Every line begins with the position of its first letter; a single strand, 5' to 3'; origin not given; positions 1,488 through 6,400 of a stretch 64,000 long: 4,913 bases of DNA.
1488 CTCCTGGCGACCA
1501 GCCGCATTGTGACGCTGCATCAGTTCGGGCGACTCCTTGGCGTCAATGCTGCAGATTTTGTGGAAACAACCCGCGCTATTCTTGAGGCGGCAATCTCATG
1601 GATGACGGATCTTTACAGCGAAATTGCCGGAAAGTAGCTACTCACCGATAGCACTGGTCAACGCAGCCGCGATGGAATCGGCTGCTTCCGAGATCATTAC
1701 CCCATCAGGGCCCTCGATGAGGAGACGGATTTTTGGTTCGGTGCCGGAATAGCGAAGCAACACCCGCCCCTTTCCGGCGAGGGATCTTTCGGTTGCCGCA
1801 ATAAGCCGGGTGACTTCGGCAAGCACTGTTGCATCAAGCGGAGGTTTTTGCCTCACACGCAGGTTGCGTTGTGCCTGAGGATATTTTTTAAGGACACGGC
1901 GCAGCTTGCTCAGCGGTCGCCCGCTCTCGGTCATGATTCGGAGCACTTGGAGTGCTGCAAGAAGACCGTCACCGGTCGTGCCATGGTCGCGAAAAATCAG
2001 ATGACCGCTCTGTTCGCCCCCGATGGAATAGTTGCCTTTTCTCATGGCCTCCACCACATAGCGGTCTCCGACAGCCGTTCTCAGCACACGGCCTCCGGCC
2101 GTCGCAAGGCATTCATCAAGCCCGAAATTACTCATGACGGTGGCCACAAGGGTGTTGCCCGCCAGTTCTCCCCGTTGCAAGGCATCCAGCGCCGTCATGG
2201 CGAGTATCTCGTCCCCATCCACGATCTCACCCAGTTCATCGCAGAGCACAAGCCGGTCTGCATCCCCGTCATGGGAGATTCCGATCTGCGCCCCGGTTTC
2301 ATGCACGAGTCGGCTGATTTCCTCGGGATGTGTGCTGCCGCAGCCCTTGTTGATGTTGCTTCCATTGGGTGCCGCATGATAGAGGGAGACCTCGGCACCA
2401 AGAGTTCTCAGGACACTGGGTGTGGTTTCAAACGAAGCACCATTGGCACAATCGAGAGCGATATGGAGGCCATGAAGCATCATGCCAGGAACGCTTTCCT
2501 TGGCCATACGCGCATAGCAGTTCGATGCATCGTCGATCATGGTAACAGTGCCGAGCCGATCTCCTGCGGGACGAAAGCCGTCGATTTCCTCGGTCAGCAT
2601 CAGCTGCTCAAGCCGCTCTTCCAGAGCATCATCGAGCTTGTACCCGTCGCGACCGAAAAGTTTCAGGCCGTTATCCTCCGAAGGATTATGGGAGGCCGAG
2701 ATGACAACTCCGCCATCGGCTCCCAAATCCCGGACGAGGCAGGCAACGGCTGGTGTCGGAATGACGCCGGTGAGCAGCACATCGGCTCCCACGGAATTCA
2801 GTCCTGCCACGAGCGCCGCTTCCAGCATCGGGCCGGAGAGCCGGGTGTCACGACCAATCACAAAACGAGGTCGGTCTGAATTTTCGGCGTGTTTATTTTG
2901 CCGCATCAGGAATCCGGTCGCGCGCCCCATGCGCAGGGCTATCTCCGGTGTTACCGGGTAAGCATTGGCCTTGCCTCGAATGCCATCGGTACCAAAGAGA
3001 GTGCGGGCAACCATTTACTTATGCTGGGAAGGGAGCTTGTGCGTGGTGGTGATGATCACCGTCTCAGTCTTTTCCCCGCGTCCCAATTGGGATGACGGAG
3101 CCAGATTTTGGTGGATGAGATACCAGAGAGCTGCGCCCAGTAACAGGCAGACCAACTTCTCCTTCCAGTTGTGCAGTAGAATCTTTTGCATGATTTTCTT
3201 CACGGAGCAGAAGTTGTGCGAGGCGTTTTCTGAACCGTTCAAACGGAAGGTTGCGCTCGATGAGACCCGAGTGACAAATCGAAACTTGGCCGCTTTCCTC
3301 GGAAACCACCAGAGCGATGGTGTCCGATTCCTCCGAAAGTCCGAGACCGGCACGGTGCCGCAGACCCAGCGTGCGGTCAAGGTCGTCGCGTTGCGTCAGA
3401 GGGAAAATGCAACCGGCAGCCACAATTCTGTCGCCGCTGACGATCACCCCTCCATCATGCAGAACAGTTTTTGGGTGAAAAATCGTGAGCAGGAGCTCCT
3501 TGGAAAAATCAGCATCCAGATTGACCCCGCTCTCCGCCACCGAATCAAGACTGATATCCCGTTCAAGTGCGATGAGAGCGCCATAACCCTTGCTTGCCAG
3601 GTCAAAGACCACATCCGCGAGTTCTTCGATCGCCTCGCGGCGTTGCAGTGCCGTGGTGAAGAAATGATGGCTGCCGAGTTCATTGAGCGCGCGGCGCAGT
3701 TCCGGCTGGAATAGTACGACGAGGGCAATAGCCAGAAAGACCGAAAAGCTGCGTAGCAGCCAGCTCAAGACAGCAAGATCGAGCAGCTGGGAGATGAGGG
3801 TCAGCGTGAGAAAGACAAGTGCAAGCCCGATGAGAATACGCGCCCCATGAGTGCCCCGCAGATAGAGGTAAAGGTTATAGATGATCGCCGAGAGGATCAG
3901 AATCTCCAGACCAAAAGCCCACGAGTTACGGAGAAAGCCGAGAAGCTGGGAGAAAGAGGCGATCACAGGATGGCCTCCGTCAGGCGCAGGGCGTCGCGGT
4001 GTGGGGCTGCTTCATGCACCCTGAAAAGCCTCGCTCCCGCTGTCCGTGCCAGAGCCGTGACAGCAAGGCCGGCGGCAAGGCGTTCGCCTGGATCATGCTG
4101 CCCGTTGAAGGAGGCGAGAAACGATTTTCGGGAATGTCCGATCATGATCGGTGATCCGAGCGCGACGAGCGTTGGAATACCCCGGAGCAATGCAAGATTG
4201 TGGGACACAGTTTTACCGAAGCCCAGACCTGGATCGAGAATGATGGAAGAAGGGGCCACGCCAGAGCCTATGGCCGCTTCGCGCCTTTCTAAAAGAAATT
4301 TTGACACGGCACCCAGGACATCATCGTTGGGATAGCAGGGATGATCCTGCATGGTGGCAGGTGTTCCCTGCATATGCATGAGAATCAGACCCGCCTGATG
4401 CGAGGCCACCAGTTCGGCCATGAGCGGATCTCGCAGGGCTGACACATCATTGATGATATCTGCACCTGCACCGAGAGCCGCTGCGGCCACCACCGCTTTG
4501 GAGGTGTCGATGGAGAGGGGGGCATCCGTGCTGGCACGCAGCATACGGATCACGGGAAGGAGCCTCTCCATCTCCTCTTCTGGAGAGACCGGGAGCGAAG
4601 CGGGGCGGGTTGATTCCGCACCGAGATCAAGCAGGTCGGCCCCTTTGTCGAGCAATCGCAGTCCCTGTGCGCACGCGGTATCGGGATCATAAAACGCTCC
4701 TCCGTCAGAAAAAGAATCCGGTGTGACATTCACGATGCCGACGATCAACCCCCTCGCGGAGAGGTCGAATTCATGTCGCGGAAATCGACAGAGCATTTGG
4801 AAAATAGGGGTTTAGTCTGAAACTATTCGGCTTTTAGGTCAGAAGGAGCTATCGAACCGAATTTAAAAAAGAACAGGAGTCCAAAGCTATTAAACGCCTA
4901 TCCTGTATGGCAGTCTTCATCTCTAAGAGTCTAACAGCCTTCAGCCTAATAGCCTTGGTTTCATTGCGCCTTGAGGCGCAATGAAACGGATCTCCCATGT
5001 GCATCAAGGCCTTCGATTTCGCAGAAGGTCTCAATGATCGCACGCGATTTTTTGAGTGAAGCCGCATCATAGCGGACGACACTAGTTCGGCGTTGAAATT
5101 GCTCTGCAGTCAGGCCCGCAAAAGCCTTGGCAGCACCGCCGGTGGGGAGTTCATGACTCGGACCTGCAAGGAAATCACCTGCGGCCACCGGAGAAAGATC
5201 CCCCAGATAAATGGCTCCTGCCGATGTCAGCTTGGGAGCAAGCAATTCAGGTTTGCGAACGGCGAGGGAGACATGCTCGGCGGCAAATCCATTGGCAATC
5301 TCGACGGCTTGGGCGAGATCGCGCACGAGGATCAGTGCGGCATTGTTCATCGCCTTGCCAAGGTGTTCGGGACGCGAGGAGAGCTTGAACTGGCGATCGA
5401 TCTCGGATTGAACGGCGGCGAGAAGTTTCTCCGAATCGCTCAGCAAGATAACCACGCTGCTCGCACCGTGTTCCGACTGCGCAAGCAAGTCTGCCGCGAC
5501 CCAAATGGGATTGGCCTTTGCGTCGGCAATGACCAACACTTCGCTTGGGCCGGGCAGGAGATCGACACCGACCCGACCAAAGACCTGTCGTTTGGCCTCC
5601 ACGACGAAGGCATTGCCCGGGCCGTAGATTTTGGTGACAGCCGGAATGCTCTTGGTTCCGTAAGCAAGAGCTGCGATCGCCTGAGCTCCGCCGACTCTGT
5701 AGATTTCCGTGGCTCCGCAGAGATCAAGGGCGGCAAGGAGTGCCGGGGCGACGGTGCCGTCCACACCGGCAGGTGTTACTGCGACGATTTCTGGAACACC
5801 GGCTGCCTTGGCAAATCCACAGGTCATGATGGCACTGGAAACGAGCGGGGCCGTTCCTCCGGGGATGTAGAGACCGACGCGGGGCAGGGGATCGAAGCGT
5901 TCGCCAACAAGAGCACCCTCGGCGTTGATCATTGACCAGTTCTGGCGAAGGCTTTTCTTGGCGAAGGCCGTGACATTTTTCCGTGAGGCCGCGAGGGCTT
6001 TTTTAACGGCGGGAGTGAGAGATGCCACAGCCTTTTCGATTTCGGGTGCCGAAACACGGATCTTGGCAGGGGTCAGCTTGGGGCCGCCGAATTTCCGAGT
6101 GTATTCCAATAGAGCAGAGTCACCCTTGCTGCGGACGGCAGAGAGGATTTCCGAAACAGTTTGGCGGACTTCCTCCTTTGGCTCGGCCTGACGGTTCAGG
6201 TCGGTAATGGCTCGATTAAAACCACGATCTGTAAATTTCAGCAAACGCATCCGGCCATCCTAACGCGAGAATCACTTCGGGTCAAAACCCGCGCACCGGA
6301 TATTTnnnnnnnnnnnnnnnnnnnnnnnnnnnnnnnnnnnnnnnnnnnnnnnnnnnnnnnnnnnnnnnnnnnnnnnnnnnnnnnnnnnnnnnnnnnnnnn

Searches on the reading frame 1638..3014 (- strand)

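Call 16: search_protein_families(library=pfam, proteins=[window:1638-3014:-], max_evalue=0.00001)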
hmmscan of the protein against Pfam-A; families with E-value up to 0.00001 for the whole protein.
window:1638-3014:- (458 aa): 4 families
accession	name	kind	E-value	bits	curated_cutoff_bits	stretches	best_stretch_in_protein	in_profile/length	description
PF02878.22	PGM_PMM_I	-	8.7e-41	139.3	22.5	1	5-142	2-134/138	Phosphoglucomutase/phosphomannomutase, alpha/beta/alpha domain I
PF02880.22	PGM_PMM_III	-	1.1e-37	129.1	20.7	1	266-378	1-115/115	Phosphoglucomutase/phosphomannomutase, alpha/beta/alpha domain III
PF02879.22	PGM_PMM_II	-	2.4e-13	50.9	29.3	1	181-262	19-103/103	Phosphoglucomutase/phosphomannomutase, alpha/beta/alpha domain II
PF00408.26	PGM_PMM_IV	-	1.7e-11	44.4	23.1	1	385-450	4-67/68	Phosphoglucomutase/phosphomannomutase, C-terminal domain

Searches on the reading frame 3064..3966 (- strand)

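Call 16: search_protein_families(library=pfam, proteins=[window:3064-3966:-], max_evalue=0.00001)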
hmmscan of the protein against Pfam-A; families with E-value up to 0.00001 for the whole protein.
window:3064-3966:- (300 aa): 2 families
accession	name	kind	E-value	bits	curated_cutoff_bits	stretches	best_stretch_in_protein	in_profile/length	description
PF02457.21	DAC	-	1.5e-36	125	27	1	121-234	5-117/119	DisA bacterial checkpoint controller nucleotide-binding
PF19293.4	CdaA_N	-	7.4e-07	29.7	23.8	1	20-89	11-80/81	CdaA N-terminal transmembrane domain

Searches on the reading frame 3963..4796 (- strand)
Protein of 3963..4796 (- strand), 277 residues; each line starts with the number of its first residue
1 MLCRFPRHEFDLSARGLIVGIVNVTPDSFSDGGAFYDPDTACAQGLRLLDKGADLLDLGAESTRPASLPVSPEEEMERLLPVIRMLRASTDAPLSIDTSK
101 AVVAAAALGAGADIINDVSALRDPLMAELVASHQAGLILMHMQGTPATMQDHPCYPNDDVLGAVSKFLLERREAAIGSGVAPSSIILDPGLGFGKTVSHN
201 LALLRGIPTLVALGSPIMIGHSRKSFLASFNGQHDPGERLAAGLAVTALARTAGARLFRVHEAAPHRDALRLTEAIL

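Call 16: search_protein_families(library=pfam, proteins=[window:3963-4796:-], max_evalue=0.00001)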
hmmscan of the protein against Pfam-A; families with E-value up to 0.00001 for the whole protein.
window:3963-4796:- (277 aa): 1 family
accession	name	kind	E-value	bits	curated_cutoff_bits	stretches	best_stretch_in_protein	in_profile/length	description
PF00809.28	Pterin_bind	-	1.5e-79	267.5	25.5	1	20-261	2-244/244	Pterin binding enzyme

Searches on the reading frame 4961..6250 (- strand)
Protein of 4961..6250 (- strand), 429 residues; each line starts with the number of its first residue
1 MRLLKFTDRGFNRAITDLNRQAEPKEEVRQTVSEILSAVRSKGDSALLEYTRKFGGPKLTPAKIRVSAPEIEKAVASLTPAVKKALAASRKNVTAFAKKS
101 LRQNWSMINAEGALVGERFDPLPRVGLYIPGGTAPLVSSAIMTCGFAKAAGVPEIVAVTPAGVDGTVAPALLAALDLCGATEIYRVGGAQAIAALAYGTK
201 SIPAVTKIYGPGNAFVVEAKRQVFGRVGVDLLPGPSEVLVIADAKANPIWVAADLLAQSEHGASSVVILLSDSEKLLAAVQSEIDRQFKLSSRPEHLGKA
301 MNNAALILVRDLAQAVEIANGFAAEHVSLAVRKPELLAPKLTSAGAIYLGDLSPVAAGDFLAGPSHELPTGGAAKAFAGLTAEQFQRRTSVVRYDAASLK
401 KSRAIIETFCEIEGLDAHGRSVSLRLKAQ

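Call 16: search_protein_families(library=pfam, proteins=[window:4961-6250:-], max_evalue=0.00001)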
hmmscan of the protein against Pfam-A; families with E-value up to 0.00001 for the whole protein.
window:4961-6250:- (429 aa): 1 family
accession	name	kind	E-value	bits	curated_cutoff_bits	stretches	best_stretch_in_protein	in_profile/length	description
PF00815.25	Histidinol_dh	-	1.2e-144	482.8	27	1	19-426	2-411/411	Histidinol dehydrogenase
